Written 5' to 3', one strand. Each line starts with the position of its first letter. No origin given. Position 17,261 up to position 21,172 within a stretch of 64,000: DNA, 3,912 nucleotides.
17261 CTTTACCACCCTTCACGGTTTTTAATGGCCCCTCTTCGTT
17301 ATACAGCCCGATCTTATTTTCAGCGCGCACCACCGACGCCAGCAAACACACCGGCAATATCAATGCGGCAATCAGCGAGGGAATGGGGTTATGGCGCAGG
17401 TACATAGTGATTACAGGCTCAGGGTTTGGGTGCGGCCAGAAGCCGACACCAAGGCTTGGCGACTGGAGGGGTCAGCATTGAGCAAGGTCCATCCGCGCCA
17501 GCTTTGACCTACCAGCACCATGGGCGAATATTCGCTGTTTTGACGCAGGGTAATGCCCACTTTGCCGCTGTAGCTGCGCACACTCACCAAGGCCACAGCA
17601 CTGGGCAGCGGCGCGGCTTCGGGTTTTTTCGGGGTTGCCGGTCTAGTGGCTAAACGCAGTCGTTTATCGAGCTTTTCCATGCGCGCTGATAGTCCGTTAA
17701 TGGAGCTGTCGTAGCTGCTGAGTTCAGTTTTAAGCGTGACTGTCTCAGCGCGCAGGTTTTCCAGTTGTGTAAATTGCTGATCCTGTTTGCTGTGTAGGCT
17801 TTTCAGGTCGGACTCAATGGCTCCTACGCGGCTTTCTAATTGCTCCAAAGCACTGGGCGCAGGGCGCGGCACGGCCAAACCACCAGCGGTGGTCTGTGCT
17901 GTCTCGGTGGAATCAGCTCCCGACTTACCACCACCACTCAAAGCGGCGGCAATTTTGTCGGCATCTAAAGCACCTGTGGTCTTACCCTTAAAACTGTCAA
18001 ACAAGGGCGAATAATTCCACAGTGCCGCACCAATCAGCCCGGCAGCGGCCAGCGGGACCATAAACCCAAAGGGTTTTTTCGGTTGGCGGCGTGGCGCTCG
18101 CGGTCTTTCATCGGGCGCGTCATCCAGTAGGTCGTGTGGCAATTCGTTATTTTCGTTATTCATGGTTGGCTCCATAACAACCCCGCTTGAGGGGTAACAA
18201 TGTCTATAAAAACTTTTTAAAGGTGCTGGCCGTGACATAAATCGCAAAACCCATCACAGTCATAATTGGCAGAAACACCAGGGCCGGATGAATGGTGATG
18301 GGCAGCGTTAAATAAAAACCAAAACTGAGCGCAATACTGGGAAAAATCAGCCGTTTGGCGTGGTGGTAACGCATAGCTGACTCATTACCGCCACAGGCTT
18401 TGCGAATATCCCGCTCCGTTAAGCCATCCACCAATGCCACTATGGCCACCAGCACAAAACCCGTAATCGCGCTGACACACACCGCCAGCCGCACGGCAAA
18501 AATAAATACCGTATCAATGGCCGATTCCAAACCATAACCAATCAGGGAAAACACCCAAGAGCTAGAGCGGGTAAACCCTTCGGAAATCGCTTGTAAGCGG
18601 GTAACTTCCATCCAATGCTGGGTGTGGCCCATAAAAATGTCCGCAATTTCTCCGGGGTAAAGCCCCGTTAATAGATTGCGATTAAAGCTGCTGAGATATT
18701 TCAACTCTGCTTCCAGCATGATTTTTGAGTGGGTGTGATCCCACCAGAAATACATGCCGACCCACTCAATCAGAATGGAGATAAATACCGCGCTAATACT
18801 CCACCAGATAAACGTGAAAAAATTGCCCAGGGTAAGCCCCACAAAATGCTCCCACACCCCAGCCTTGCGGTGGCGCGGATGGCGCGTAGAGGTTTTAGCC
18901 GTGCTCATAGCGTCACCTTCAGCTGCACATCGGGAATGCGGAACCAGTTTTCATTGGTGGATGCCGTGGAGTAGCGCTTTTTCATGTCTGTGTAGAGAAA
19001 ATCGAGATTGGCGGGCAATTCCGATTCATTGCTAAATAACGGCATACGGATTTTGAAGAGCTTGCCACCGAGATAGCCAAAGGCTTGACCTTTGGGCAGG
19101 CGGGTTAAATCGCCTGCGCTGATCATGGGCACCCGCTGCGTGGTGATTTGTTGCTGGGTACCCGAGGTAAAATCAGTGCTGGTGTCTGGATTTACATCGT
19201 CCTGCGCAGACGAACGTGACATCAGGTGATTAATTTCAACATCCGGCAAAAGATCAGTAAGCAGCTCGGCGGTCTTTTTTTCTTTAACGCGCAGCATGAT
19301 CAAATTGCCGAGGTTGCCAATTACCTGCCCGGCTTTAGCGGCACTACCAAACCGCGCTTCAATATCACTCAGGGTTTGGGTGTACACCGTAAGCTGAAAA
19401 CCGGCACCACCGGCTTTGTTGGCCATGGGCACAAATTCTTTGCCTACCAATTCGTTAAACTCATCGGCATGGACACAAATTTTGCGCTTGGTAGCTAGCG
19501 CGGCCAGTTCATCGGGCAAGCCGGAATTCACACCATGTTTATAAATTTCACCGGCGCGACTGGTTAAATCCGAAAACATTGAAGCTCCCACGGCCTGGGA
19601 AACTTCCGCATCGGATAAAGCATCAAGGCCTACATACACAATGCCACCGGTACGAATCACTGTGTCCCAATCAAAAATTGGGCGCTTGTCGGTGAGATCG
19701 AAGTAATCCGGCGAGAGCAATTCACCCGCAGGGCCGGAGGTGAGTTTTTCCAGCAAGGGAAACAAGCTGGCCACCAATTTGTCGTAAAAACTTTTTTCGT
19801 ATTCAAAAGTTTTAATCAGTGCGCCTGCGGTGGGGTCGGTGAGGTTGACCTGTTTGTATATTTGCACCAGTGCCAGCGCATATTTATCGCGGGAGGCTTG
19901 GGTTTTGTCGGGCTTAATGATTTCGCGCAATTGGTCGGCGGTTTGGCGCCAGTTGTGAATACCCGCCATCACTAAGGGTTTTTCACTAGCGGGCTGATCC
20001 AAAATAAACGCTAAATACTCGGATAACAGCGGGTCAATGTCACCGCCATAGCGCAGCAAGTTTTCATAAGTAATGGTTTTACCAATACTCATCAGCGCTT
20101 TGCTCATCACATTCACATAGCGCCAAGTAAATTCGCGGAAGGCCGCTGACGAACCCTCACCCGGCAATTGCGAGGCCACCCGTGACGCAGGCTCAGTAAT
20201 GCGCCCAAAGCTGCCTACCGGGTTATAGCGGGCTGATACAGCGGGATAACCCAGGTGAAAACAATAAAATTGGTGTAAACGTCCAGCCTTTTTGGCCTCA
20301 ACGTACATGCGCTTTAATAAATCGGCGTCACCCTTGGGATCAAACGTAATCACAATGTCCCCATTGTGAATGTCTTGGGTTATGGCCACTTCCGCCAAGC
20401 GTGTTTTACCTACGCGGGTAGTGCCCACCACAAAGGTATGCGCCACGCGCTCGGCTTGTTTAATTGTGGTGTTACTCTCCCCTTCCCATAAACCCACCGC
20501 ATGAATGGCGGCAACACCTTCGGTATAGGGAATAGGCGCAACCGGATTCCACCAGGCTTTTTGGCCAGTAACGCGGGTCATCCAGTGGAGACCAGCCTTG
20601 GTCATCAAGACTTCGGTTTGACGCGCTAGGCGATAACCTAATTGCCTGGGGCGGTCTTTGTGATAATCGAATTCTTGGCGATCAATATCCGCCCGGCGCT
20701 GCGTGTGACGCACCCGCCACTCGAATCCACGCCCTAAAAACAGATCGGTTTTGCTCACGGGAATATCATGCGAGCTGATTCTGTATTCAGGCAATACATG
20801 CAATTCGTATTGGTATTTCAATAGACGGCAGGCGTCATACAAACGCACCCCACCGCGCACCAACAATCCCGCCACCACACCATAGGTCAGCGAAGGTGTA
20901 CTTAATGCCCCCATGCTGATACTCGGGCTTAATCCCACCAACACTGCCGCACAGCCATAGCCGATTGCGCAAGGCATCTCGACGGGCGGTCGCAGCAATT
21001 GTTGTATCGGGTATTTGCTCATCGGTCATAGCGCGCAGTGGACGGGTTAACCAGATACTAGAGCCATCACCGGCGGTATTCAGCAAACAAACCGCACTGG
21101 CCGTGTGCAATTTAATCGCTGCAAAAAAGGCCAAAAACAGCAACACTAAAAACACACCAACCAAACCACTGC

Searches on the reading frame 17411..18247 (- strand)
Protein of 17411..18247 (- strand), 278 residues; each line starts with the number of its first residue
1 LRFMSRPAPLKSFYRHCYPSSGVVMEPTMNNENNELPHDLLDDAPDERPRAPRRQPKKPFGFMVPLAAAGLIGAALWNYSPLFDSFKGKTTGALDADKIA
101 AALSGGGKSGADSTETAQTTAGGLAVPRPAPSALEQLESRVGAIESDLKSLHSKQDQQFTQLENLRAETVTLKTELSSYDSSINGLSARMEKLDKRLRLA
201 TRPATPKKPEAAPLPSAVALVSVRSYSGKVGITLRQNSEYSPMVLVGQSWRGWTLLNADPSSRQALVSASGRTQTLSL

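Call 99: search_protein_families(library=pfam, proteins=[window:17411-18247:-], max_evalue=0.001)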
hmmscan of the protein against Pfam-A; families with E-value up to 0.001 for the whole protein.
window:17411-18247:- (278 aa): 3 families
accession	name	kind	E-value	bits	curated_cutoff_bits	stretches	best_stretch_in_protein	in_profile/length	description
PF08614.16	ATG16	-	5.1e-06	27.2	33.7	1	109-198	51-140/200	Autophagy protein 16 (ATG16)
PF10473.14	CENP-F_leu_zip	-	0.00021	21.8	34.5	1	135-194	20-79/140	Leucine-rich repeats of kinetochore protein Cenp-F/LEK1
PF01920.25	Prefoldin_2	-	0.001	19.5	27.6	0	111-168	41-98/106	Prefoldin subunit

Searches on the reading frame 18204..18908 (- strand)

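Call 99: search_protein_families(library=pfam, proteins=[window:18204-18908:-], max_evalue=0.001)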
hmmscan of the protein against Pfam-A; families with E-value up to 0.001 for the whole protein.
window:18204-18908:- (234 aa): 1 family
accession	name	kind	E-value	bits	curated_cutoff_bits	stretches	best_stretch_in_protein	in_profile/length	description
PF14348.11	DUF4400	-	6.5e-34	117.7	27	1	58-231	7-196/196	Domain of unknown function (DUF4400)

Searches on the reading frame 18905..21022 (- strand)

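Call 99: search_protein_families(library=pfam, proteins=[window:18905-21022:-], max_evalue=0.001)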
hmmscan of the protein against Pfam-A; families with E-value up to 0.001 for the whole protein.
window:18905-21022:- (705 aa): 2 families
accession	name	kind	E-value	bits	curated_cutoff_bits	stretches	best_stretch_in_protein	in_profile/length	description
PF12696.13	TraG-D_C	-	1.3e-13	51.4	22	1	519-644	6-126/126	TraM recognition site of TraD and TraG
PF10412.15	TrwB_AAD_bind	-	3.9e-08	33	20.5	1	520-648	251-372/387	Type IV secretion-system coupling protein DNA-binding domain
